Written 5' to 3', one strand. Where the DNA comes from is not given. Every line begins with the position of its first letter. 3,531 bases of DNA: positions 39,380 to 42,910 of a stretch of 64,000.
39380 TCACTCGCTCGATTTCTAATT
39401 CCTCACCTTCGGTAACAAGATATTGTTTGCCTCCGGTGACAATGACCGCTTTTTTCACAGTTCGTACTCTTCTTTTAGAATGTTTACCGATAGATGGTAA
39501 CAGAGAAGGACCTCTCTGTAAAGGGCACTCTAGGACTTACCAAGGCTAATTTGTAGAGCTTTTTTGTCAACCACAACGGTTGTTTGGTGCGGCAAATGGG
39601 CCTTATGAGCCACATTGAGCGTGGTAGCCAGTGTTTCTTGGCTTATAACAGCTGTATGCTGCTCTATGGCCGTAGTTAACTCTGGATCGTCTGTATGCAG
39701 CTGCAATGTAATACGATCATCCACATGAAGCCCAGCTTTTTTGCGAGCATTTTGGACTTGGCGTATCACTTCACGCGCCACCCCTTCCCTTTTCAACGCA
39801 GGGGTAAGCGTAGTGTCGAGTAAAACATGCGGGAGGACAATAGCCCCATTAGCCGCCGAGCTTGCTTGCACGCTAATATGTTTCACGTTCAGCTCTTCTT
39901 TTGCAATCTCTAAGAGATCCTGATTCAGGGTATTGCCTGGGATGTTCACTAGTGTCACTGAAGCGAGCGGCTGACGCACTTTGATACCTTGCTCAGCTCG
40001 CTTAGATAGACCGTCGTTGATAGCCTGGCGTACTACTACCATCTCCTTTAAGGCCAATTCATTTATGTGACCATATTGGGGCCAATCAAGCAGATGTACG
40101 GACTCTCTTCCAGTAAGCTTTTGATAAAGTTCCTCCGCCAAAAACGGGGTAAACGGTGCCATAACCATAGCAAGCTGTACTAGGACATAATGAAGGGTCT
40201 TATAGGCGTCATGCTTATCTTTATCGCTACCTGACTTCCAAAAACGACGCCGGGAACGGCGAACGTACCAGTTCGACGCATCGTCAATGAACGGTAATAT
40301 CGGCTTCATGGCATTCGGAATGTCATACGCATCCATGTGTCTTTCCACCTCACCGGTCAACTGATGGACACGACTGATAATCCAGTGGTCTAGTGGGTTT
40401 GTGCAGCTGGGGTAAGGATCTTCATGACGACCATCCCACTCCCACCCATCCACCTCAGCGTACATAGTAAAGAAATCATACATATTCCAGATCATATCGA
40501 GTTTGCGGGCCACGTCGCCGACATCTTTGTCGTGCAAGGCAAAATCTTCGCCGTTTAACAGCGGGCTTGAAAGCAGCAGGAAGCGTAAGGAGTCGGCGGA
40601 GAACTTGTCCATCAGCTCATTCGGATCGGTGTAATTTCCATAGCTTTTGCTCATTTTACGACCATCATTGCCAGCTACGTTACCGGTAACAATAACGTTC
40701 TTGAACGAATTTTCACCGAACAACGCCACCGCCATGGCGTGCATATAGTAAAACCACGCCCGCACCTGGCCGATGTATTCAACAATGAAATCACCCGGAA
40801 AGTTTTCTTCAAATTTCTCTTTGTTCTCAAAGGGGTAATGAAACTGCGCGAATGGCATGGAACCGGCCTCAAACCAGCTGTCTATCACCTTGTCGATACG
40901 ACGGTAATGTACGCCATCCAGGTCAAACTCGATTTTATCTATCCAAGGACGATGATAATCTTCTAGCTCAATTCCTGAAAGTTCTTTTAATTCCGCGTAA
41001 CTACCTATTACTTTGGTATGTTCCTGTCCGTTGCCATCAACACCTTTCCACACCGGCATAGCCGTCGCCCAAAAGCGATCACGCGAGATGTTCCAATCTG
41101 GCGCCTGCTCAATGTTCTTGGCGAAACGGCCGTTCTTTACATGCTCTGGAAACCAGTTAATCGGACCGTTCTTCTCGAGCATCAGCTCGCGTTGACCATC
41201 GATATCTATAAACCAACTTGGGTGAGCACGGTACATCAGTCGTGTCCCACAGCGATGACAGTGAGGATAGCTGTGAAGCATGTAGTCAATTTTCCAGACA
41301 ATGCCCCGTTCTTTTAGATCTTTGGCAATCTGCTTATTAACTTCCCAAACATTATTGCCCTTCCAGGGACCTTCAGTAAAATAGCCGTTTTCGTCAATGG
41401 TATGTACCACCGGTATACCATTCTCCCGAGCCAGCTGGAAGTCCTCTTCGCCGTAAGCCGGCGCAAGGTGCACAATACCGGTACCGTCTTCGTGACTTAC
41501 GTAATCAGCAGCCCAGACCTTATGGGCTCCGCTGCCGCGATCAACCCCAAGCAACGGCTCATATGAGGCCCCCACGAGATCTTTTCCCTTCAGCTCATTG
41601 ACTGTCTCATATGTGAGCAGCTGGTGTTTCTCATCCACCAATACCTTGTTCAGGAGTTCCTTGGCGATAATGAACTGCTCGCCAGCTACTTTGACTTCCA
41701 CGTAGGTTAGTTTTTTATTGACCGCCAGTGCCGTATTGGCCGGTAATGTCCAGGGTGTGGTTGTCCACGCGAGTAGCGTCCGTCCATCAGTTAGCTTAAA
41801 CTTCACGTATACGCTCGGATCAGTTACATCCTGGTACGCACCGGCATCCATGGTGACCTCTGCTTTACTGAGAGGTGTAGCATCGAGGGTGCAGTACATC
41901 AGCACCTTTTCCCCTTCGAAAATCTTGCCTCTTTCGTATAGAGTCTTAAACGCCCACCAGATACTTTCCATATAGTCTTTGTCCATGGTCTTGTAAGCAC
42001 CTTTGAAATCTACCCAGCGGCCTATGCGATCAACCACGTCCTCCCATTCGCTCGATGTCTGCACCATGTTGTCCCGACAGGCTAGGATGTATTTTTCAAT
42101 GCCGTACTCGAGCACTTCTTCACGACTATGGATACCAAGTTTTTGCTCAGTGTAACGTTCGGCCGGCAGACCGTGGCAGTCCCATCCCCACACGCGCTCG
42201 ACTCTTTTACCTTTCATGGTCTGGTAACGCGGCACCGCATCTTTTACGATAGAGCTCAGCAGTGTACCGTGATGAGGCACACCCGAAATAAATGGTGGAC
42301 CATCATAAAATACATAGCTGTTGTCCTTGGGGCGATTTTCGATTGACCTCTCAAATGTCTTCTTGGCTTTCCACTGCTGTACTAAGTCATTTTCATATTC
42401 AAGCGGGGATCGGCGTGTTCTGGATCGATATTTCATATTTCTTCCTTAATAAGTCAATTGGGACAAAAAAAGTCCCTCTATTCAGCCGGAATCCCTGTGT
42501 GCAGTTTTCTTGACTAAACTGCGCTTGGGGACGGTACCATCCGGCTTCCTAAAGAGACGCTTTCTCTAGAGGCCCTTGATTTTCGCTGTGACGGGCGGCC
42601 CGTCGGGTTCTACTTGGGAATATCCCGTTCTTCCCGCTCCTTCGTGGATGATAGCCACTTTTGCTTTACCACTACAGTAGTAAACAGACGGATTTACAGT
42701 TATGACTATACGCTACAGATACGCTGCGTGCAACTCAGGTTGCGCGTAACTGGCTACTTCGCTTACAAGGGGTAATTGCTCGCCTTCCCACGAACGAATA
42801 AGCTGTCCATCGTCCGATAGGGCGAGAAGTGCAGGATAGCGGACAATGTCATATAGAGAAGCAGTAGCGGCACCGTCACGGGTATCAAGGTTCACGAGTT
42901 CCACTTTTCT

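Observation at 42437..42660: T-box riboswitch with ultrashort Stem I (actinobacterial ileS type) upstream of ileS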

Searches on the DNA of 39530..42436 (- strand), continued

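Call 79: search_rna_families(sources=[L201, L202], threshold=evalue, max_evalue=1, show_alignments=2)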
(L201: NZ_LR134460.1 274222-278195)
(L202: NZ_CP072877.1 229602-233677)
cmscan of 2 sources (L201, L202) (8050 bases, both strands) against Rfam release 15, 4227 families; matches with E-value up to 1: 2.
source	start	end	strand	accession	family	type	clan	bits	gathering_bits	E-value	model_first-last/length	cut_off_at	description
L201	409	588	+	RF00230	T-box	Cis-reg; leader;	-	31.9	93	0.00034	1-219/219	no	T-box leader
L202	394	605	+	RF00230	T-box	Cis-reg; leader;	-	23.2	93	0.058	1-219/219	no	T-box leader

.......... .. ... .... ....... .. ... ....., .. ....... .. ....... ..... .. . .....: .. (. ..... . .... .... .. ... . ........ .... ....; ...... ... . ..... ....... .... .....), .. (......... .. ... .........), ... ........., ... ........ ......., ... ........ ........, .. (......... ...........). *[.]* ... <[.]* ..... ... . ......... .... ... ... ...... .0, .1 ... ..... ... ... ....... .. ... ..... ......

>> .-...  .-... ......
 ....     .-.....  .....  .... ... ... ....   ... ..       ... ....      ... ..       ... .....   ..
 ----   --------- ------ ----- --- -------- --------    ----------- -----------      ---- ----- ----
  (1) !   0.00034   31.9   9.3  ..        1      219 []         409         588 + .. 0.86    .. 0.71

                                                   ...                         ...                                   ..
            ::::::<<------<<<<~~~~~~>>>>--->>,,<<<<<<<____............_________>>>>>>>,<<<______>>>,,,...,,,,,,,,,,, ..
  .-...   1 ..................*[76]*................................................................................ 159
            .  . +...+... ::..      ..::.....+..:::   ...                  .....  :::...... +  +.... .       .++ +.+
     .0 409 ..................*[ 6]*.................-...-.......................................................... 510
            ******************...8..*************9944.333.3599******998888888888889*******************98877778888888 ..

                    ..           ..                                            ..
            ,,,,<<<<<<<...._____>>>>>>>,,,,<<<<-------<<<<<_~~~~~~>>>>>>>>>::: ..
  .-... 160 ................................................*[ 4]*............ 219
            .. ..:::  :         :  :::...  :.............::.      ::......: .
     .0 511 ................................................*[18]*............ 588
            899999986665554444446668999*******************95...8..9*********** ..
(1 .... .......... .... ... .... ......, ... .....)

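Call 81: search_with_rna_model(model_id=R1, sources=[L201, L202, L114, L160], max_evalue=10, filters=off, show_alignments=2)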
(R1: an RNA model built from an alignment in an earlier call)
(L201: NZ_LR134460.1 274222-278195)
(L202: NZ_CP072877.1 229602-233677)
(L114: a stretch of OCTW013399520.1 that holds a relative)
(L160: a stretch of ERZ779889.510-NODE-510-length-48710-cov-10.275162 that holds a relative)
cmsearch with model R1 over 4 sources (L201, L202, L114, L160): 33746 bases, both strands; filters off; matches with E-value up to 10: 25.
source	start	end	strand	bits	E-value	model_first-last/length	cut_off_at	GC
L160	6252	6316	-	16.7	0.051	1-83/83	no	0.45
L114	13373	13416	-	14.9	0.15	1-83/83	no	0.34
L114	1994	2055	+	14.7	0.17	1-83/83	no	0.39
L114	7269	7310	+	13.8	0.28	1-83/83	no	0.36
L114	13947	13979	+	13.1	0.42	1-83/83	no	0.36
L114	5417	5457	-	12.8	0.5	1-83/83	no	0.22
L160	9749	9795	-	11.8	0.93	1-83/83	no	0.34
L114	11592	11680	+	11.5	1.1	1-83/83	no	0.29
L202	568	606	+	11.4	1.2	31-65/83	no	0.69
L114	11477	11503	-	11.1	1.4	1-83/83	no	0.11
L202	244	344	-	10.7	1.7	1-83/83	no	0.64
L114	11601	11691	-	10.7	1.7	1-83/83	no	0.27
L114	1677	1721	+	9.1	4.3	1-83/83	no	0.2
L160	6661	6718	-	9.1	4.3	1-83/83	no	0.48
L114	13998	14087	+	8.9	5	1-83/83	no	0.31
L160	10855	10916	-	8.8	5.2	1-83/83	no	0.52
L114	5164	5205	+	8.8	5.2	1-83/83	no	0.31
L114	5780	5818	-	8.7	5.6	1-83/83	no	0.33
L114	13954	14025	-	8.6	5.8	1-83/83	no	0.35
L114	11814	11856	-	8.5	6.2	1-83/83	no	0.37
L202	263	317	+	8.2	7.3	14-82/83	no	0.6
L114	189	218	+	8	8.2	1-83/83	no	0.4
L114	10295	10354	+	7.9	8.6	1-83/83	no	0.32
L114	12840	12881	-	7.8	9.3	1-83/83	no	0.17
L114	7555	7599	+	7.7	9.8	1-83/83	no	0.2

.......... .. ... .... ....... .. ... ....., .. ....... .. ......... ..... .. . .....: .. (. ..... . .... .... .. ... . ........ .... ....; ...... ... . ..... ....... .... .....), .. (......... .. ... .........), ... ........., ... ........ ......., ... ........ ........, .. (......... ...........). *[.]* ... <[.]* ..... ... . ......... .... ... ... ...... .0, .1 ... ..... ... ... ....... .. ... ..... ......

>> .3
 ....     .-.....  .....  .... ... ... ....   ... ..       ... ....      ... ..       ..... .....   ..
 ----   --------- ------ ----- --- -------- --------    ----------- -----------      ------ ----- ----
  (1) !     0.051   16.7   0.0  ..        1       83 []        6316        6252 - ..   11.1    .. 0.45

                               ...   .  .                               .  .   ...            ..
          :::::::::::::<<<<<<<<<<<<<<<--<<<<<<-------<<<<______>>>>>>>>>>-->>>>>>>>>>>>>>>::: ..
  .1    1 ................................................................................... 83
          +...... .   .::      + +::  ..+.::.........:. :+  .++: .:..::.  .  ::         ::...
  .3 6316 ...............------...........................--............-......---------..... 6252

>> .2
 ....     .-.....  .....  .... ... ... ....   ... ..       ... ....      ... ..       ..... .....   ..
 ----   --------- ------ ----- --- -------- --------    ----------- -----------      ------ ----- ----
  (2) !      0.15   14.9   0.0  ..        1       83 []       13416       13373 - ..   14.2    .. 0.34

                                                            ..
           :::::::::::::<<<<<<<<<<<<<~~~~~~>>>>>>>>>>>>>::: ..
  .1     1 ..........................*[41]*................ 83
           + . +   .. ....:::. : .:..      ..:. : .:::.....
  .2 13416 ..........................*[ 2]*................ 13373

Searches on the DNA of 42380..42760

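Call 4: search_rna_families(source=window, start=42380, end=42760, threshold=evalue, max_evalue=10, show_alignments=5)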
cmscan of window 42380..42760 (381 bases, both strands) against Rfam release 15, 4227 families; matches with E-value up to 10: 1.
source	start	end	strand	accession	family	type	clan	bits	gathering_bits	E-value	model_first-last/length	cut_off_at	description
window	42445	42490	+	RF03050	RAGATH-25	Gene; sRNA;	-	10.7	49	7.1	1-50/50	no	RAGATH-25 RNA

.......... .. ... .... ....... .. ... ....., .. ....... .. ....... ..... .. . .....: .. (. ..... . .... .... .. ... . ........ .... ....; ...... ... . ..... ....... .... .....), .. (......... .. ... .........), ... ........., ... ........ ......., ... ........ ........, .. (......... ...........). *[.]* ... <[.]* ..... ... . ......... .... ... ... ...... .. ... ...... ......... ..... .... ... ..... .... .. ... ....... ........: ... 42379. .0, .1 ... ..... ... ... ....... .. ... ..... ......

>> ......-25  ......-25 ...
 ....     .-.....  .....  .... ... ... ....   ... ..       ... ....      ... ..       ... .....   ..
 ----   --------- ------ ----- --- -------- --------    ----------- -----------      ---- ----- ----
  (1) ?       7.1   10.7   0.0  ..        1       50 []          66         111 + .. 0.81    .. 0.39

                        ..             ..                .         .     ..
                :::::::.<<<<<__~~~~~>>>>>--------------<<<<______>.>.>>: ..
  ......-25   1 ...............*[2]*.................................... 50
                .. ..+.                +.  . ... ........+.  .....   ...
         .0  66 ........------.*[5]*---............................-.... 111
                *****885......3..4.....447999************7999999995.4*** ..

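Call 57: search_rna_families(source=window, start=42486, end=42670, threshold=evalue, max_evalue=10, show_alignments=1)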
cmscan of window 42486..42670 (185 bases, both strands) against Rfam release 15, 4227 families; matches with E-value up to 10: 1.
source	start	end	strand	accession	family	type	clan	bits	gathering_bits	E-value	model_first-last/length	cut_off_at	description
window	42492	42533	+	RF03474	mir-4766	Gene; miRNA;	-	13.5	72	5.7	1-56/56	no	mir-4766 microRNA precursor family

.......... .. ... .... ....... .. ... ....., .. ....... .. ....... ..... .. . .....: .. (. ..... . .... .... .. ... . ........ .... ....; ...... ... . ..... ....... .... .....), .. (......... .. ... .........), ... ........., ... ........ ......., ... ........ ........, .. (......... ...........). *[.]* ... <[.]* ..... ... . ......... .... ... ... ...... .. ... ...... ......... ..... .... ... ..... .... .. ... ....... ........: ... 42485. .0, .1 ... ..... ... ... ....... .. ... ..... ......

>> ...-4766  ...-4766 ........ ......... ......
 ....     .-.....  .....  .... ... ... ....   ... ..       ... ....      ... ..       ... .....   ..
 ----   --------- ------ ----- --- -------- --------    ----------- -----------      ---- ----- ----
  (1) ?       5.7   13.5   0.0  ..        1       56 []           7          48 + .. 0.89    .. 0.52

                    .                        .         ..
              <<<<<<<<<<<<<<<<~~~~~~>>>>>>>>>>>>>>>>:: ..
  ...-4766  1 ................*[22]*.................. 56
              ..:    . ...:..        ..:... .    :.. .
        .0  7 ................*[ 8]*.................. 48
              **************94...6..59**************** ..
